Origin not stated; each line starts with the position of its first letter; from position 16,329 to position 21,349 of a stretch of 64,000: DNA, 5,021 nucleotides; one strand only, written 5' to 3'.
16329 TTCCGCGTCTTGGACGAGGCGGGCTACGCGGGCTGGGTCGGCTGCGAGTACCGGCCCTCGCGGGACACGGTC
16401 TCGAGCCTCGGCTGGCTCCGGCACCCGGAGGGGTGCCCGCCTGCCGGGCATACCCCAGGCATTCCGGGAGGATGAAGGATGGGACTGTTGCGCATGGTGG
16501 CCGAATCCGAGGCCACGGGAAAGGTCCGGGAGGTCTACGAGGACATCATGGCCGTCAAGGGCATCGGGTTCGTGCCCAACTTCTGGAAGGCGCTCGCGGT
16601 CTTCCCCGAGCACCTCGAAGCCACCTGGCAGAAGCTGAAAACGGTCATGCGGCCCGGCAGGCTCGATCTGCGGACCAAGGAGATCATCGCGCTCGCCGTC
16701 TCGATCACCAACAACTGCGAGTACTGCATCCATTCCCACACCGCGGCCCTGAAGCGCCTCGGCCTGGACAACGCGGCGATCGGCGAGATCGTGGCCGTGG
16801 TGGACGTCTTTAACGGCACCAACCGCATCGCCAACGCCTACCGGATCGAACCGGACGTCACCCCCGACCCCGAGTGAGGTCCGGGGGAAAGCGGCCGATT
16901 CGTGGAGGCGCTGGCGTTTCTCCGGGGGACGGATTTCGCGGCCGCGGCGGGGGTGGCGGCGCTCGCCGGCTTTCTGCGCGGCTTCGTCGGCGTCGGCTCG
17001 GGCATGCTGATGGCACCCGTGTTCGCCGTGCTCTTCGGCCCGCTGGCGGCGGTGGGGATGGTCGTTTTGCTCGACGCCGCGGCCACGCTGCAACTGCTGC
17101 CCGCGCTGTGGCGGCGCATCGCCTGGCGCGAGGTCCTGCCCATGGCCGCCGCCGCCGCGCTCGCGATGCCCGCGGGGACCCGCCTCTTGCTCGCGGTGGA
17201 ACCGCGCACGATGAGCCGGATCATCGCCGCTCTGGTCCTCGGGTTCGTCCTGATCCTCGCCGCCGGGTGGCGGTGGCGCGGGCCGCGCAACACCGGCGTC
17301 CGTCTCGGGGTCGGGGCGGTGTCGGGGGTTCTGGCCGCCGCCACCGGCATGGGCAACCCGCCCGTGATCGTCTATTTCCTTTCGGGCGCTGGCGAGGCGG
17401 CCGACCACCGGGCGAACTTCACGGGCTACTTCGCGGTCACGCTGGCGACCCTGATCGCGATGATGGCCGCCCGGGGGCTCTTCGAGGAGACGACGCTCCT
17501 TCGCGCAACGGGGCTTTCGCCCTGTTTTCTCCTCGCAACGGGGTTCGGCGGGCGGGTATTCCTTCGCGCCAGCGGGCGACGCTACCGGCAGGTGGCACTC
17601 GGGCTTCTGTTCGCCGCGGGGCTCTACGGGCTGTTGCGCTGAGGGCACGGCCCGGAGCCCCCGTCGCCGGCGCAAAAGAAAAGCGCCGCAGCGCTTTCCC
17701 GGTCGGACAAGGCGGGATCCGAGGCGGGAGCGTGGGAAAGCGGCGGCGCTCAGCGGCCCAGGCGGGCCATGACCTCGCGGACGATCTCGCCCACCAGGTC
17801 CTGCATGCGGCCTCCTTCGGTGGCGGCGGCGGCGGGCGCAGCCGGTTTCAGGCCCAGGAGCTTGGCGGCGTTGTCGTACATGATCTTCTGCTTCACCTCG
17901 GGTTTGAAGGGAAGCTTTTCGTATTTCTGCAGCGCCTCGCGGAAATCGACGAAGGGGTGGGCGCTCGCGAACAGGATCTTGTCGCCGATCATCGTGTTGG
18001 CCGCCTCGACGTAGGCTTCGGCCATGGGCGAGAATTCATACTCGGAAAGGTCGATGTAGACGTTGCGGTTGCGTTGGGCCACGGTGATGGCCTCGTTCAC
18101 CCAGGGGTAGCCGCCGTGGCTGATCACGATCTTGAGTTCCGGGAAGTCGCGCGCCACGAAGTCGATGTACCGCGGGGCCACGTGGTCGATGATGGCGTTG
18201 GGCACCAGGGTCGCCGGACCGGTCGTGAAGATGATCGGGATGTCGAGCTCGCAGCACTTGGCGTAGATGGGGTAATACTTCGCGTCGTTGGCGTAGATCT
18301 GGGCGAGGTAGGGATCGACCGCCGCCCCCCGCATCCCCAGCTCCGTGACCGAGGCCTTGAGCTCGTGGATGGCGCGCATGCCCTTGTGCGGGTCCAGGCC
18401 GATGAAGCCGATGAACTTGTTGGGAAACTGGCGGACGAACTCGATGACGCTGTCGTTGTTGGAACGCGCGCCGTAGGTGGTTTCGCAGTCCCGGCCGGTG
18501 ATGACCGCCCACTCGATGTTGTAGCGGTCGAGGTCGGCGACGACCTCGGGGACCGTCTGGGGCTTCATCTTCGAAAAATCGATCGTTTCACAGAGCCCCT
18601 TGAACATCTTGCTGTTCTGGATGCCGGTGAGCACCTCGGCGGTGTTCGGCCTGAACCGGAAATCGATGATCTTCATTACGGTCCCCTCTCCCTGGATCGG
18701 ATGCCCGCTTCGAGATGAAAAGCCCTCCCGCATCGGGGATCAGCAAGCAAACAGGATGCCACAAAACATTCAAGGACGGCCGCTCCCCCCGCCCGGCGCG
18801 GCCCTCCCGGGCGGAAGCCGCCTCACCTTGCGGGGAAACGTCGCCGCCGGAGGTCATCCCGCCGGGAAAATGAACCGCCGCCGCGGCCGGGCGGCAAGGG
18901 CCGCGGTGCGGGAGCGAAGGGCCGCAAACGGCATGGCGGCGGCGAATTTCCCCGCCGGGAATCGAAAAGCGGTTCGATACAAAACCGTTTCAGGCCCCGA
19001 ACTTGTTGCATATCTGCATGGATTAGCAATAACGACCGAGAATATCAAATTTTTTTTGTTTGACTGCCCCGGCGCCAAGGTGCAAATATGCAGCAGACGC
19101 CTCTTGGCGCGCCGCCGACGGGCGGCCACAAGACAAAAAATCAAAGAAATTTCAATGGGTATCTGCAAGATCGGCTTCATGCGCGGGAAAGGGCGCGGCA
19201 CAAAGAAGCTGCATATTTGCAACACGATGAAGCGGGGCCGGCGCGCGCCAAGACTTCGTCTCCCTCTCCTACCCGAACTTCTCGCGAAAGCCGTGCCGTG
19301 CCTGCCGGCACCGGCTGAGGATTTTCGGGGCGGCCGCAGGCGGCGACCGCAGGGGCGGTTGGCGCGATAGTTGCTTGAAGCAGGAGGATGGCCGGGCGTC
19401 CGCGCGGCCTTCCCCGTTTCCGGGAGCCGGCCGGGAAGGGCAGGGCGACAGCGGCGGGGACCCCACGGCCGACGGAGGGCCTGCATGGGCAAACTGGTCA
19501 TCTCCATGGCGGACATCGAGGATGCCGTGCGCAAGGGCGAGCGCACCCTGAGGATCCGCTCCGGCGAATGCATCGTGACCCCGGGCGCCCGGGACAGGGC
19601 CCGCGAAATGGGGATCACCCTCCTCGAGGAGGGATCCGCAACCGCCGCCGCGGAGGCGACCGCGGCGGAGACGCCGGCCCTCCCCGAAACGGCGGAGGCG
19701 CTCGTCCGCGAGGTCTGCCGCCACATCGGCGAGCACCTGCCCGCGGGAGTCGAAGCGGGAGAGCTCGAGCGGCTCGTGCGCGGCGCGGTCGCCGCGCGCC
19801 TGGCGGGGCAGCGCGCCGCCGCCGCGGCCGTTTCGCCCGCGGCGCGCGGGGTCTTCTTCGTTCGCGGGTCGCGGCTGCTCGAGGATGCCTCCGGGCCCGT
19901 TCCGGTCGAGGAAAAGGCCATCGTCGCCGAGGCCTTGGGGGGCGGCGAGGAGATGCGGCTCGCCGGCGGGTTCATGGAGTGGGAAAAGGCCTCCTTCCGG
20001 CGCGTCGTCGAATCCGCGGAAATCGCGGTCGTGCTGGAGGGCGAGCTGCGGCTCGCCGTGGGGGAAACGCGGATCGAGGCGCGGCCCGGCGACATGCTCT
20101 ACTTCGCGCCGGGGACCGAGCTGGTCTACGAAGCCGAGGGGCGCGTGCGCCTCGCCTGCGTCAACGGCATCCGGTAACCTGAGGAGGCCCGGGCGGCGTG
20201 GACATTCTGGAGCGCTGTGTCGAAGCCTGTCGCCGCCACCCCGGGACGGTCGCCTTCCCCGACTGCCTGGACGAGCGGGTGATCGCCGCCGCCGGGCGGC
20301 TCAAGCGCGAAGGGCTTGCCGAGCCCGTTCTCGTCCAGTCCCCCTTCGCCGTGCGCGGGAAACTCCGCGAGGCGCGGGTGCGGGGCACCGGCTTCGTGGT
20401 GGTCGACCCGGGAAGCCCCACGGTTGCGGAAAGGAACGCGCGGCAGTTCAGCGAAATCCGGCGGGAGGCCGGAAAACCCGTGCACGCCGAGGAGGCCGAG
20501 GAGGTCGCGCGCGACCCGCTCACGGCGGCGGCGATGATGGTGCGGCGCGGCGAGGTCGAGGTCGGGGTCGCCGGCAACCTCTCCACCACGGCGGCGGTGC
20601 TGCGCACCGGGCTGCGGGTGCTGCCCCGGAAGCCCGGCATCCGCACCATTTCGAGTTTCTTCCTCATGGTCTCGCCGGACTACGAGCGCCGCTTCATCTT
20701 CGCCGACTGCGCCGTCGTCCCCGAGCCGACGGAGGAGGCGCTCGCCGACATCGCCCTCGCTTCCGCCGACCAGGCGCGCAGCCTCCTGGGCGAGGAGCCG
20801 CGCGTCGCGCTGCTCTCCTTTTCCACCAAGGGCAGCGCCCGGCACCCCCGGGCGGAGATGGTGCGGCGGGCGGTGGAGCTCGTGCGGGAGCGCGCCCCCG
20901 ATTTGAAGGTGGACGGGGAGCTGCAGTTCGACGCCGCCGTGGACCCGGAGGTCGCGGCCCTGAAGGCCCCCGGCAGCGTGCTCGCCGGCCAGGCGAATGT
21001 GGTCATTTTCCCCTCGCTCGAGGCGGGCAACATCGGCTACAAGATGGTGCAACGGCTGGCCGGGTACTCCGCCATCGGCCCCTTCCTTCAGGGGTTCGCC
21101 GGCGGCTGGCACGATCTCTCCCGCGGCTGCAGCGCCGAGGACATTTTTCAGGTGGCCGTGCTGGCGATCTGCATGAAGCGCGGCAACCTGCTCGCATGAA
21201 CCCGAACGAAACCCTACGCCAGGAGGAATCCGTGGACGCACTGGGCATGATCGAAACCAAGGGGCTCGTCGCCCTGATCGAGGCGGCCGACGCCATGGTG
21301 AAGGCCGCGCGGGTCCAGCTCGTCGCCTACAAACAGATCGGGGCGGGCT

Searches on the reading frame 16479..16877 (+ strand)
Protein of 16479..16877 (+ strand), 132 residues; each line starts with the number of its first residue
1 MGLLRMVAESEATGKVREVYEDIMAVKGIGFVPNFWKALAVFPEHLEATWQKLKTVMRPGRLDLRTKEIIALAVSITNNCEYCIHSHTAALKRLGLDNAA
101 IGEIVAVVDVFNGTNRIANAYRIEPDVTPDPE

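Call 8: search_protein_families(library=pfam, proteins=[window:16479-16877:+])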
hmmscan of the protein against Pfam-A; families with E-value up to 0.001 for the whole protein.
window:16479-16877:+ (132 aa): 2 families
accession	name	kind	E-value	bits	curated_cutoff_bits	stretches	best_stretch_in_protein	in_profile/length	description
PF02627.25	CMD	-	1.3e-20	73.6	23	1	43-122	1-80/84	Carboxymuconolactone decarboxylase family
PF10778.14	DehI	-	0.00011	22.7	28.9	1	30-85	1-49/148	Halocarboxylic acid dehydrogenase DehI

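Call 76: search_protein_families(library=ncbifam, proteins=[window:16479-16877:+], max_evalue=1e-10)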
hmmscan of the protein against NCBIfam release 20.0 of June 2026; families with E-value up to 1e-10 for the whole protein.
window:16479-16877:+ (132 aa): 2 families
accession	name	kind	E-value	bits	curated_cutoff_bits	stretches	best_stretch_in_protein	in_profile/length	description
TIGR01926.1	peroxid_rel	subfamily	2.6e-19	69.7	81.8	1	4-93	3-92/178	peroxidase-related enzyme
TIGR00778.1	ahpD_dom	domain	3.4e-15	55.3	27.8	1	61-107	2-48/51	alkylhydroperoxidase AhpD family core domain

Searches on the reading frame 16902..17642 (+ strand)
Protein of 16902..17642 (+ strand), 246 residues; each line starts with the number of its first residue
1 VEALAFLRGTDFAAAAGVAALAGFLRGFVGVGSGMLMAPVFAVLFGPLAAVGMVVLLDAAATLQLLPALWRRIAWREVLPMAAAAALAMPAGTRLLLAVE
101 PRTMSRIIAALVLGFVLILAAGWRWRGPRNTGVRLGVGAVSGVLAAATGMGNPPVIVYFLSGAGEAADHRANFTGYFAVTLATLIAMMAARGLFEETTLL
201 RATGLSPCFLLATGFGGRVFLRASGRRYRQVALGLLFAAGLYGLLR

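Call 8: search_protein_families(library=pfam, proteins=[window:16902-17642:+])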
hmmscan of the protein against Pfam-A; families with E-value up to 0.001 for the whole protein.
window:16902-17642:+ (246 aa): 1 family
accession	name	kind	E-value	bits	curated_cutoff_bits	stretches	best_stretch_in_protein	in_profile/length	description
PF01925.25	TauE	-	1.4e-22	81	32.6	1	16-242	2-236/237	Sulfite exporter TauE/SafE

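Call 10: search_protein_families(library=ncbifam, proteins=[window:16902-17642:+])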
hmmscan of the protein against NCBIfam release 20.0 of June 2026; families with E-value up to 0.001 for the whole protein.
window:16902-17642:+ (246 aa): 0 families

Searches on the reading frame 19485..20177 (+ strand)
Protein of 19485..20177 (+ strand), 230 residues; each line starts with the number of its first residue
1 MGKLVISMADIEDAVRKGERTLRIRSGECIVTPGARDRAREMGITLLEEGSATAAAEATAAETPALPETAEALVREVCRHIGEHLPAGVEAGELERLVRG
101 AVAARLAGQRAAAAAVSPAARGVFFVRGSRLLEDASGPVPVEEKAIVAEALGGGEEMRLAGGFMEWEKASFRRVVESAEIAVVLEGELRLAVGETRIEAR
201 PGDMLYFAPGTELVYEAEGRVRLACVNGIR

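Call 6: search_protein_families(library=pfam, proteins=[window:19485-20177:+])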
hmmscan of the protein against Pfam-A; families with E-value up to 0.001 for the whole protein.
window:19485-20177:+ (230 aa): 4 families
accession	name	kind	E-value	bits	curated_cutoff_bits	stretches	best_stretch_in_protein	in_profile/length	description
PF05899.18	Cupin_3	-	9.9e-10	38.4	23.5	1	162-217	10-66/74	EutQ-like cupin domain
PF07883.17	Cupin_2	-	1.8e-08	34.4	27.2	1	178-225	19-68/70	Cupin domain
PF06249.18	EutQ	-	3.4e-08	33.8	21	1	150-223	68-141/152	Ethanolamine utilisation protein EutQ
PF02311.25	AraC_binding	-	7.6e-06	26.1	21.1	1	171-222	17-70/135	AraC-like ligand binding domain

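Call 76: search_protein_families(library=ncbifam, proteins=[window:19485-20177:+], max_evalue=1e-10)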
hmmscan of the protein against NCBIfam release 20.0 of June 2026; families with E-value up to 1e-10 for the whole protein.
window:19485-20177:+ (230 aa): 1 family
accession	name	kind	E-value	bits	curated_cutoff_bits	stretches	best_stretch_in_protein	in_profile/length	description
NF012001.0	PRK15457.1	equivalog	1.2e-19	70.9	193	1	4-225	3-223/233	ethanolamine utilization acetate kinase EutQ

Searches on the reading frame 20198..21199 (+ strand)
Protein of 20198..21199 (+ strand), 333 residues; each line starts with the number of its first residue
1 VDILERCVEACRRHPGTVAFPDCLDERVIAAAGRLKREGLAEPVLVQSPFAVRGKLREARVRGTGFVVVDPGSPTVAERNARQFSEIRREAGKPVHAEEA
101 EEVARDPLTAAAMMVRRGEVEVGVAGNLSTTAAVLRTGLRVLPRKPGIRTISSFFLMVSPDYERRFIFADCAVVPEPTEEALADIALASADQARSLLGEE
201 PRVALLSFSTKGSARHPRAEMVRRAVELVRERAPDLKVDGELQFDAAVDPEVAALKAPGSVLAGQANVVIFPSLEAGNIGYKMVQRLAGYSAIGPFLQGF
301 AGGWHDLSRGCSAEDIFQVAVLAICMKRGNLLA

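Call 6: search_protein_families(library=pfam, proteins=[window:20198-21199:+])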
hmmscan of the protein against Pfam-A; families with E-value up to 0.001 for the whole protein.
window:20198-21199:+ (333 aa): 1 family
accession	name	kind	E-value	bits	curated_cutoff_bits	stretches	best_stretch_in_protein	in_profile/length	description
PF01515.24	PTA_PTB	-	7.9e-107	357.8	24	1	3-324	2-319/319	Phosphate acetyl/butaryl transferase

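Call 76: search_protein_families(library=ncbifam, proteins=[window:20198-21199:+], max_evalue=1e-10)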
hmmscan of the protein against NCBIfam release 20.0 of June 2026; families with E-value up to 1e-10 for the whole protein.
window:20198-21199:+ (333 aa): 9 families
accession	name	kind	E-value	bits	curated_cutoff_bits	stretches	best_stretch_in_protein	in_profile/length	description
NF007233.1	PRK09653.1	subfamily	6.1e-106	354.6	310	1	5-323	3-315/319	phosphotransacetylase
TIGR00651.1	pta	equivalog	1.7e-94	316.8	311.2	1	19-323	2-303/304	phosphate acetyltransferase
NF004167.0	PRK05632.1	equivalog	4.9e-86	289.8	418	1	8-324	390-701/708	phosphate acetyltransferase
NF009501.0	PRK12861.1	subfamily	4.6e-38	130.8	1178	1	18-324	451-757/764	NADP-dependent malic enzyme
NF006045.0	PRK08190.1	subfamily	1.9e-22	79.7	282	1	105-294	236-425/467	bifunctional enoyl-CoA hydratase/phosphate acetyltransferase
NF008852.0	PRK11890.1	subfamily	1.3e-20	73.7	413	1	109-294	86-271/315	phosphate acetyltransferase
NF004472.0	PRK05805.1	subfamily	2.4e-16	59.6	399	1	109-290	81-262/302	phosphate butyryltransferase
NF005837.0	PRK07742.1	equivalog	4.8e-16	58.9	409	1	95-326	70-296/299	phosphate butyryltransferase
TIGR02706.1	P_butyryltrans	equivalog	5.2e-15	55.3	410.5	1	107-325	75-292/294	phosphate butyryltransferase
